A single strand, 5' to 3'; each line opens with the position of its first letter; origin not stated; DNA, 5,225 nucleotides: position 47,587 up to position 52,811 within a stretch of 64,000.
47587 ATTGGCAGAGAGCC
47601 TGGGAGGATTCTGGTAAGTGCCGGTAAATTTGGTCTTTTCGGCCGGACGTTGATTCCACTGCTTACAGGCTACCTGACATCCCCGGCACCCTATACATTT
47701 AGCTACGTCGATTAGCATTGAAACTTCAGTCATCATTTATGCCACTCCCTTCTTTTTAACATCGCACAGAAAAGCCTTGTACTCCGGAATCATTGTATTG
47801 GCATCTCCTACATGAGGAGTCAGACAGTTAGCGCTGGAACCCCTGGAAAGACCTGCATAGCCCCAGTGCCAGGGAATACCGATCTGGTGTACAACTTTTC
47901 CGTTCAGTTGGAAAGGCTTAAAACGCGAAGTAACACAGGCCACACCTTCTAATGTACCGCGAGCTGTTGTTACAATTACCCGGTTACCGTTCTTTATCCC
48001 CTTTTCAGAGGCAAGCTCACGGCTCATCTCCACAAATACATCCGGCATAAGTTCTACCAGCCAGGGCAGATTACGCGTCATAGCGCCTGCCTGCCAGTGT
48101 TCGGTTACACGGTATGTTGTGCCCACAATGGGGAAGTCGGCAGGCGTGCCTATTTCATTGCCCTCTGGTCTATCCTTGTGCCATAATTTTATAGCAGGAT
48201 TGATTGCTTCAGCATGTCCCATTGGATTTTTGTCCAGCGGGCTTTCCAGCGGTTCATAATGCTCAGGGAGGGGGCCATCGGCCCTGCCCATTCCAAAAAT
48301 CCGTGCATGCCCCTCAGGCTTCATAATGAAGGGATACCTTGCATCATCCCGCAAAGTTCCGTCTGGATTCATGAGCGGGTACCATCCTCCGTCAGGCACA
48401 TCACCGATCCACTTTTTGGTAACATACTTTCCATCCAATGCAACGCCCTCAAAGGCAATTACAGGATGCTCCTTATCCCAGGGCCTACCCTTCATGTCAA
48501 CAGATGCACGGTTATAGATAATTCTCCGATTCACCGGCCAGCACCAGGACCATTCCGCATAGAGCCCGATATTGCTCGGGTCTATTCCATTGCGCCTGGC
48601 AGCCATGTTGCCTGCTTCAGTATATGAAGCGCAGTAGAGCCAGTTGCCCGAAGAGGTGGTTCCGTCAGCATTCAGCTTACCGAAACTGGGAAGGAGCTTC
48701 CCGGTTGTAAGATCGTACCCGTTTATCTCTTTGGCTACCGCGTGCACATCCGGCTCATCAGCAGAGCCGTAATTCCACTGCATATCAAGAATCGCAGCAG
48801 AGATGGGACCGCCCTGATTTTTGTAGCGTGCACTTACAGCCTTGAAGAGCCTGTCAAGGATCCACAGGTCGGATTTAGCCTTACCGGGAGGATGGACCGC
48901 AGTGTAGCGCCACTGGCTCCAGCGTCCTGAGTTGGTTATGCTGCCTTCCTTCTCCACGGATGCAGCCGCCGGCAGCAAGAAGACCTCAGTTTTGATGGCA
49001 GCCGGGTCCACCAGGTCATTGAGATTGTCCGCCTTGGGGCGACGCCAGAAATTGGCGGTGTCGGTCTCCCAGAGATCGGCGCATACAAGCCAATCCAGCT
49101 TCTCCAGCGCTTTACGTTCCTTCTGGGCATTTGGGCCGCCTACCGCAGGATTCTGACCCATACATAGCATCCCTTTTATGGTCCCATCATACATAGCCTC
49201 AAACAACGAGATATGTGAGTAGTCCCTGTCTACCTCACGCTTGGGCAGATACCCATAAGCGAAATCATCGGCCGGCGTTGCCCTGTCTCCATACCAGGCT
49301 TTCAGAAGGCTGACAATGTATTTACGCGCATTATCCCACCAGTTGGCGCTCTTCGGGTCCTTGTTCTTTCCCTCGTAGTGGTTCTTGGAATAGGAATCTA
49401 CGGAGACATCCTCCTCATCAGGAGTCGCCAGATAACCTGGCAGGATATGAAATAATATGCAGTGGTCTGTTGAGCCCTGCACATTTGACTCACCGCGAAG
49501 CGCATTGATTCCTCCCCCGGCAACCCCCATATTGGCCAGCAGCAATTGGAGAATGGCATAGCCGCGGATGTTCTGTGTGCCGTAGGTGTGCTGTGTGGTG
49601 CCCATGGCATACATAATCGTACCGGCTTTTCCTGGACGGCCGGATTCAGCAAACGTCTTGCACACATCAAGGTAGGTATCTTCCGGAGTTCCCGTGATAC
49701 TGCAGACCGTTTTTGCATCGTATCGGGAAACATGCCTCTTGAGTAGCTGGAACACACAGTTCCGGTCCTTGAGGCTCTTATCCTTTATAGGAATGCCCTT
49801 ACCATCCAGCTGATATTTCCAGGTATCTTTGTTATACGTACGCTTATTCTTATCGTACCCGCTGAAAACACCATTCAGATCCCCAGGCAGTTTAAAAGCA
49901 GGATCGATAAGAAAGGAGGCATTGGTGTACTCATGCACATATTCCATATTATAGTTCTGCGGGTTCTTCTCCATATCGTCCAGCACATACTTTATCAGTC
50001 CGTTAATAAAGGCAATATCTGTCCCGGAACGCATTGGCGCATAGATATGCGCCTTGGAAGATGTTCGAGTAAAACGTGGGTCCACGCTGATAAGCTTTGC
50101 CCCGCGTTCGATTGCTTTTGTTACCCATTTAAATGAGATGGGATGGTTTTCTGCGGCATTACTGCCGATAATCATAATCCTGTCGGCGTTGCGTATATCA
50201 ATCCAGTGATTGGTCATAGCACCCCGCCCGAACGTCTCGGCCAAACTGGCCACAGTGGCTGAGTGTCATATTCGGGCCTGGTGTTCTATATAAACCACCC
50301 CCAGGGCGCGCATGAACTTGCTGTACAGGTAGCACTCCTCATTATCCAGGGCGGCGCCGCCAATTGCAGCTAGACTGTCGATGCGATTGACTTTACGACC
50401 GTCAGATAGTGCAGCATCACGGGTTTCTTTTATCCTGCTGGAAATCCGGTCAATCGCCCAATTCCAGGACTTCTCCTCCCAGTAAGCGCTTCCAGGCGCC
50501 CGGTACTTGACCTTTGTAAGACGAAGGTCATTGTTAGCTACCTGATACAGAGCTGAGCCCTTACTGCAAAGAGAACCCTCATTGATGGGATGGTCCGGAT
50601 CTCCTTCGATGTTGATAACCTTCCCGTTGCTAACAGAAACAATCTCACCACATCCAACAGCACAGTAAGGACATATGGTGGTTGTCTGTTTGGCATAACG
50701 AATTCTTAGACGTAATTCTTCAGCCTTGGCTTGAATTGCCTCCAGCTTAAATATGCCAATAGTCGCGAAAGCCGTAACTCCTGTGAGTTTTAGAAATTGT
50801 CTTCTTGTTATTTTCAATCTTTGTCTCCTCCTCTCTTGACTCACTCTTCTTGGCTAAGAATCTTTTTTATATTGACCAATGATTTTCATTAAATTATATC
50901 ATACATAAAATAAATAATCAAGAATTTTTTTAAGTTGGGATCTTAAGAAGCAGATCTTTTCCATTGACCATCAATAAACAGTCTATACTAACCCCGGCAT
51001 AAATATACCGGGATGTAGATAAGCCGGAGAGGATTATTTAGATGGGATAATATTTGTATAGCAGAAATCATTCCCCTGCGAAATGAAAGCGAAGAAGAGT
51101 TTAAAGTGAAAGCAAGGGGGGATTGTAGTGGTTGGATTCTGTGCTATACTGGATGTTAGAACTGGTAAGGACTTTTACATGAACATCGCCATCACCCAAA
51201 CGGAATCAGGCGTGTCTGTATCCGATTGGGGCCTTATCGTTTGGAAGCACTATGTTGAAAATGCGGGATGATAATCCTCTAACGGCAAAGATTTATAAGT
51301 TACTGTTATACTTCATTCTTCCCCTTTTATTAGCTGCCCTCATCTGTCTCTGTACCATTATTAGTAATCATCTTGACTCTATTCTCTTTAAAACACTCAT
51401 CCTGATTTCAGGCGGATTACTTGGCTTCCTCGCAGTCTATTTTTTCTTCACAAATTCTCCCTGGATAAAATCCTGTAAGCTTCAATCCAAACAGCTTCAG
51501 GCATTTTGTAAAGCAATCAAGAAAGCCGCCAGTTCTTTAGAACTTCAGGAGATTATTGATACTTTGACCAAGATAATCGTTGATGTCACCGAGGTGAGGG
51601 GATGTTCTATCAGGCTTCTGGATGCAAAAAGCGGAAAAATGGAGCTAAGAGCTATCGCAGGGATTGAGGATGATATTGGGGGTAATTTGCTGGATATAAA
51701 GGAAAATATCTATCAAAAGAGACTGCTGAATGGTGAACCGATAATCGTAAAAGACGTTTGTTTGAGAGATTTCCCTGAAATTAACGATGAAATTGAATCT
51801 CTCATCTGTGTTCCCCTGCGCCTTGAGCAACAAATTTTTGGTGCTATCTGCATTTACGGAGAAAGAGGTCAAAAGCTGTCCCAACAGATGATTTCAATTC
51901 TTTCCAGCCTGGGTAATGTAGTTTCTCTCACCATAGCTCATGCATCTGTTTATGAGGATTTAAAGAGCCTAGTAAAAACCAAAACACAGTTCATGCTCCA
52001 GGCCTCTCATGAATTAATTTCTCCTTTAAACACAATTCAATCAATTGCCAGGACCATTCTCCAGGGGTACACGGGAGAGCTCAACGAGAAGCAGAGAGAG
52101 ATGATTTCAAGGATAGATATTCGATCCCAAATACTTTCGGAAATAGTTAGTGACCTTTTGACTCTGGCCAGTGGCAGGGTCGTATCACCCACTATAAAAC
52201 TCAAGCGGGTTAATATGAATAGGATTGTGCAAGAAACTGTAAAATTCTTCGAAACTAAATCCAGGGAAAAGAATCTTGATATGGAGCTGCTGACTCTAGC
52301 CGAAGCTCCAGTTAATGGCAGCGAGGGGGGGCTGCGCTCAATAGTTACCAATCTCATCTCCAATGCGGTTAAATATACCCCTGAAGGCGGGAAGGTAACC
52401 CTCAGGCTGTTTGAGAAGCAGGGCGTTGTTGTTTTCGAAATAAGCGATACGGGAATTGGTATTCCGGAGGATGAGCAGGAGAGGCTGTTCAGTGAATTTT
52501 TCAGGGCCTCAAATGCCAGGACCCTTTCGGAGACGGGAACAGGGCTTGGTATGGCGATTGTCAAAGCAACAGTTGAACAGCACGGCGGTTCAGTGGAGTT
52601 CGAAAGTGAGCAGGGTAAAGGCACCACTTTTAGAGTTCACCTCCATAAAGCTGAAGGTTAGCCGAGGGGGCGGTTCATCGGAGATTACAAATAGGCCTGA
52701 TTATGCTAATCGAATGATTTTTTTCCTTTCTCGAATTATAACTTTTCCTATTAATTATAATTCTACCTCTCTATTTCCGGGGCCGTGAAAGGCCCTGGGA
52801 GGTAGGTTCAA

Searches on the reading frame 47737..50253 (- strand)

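Call 9: search_protein_families(library=pfam, proteins=[window:47737-50253:-], max_evalue=0.0001)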
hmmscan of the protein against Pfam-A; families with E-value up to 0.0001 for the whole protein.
window:47737-50253:- (838 aa): 2 families
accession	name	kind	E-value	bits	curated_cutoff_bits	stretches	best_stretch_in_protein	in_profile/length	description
PF00384.28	Molybdopterin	-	4.5e-26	92.2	24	2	12-402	97-303/353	Molybdopterin oxidoreductase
PF01568.27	Molydop_binding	-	4.1e-15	56.2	26.8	1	712-828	4-109/110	Molydopterin dinucleotide binding domain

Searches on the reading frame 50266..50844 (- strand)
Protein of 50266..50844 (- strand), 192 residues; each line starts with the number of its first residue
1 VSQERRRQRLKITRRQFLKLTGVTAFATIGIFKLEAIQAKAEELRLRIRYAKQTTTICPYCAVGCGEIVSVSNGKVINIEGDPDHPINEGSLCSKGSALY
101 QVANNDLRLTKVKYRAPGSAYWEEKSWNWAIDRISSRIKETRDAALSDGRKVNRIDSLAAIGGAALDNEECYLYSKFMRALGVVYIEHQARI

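Call 9: search_protein_families(library=pfam, proteins=[window:50266-50844:-], max_evalue=0.0001)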
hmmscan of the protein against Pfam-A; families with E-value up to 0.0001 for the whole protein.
window:50266-50844:- (192 aa): 1 family
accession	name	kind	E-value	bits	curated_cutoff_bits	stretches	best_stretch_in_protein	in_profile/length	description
PF04879.21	Molybdop_Fe4S4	-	5.4e-19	68.4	22.7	1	52-105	2-55/55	Molybdopterin oxidoreductase Fe4S4 domain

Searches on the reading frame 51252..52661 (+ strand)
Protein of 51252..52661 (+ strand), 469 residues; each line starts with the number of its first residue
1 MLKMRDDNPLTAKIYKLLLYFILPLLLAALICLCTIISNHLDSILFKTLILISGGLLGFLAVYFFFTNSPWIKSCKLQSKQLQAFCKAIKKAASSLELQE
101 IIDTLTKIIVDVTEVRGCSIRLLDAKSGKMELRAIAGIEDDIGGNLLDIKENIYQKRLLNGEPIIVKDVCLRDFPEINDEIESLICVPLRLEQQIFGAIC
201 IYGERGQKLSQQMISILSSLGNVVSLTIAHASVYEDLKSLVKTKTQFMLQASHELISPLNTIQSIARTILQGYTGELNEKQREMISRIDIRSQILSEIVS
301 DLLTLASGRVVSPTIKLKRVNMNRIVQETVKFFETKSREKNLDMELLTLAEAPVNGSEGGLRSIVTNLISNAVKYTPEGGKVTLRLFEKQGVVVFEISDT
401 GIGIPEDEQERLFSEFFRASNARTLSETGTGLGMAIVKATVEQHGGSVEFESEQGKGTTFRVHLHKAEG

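Call 27: search_protein_families(library=pfam, proteins=[window:51252-52661:+], max_evalue=0.0001)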
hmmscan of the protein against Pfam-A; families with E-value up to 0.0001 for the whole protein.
window:51252-52661:+ (469 aa): 5 families
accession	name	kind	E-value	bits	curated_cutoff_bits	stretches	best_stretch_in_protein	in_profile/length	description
PF02518.31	HATPase_c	-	6.7e-31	107.5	26.4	1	358-466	3-109/111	Histidine kinase-, DNA gyrase B-, and HSP90-like ATPase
PF13185.12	GAF_2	-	1.8e-12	48.1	28.6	1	96-228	2-135/136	GAF domain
PF01590.32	GAF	-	1e-10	42.7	22.4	1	97-228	1-133/133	GAF domain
PF13492.12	GAF_3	-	3e-10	41.1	27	1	97-229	1-128/129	GAF domain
PF00512.31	HisKA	-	3.3e-09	37.1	26.9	1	244-307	2-62/66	His Kinase A (phospho-acceptor) domain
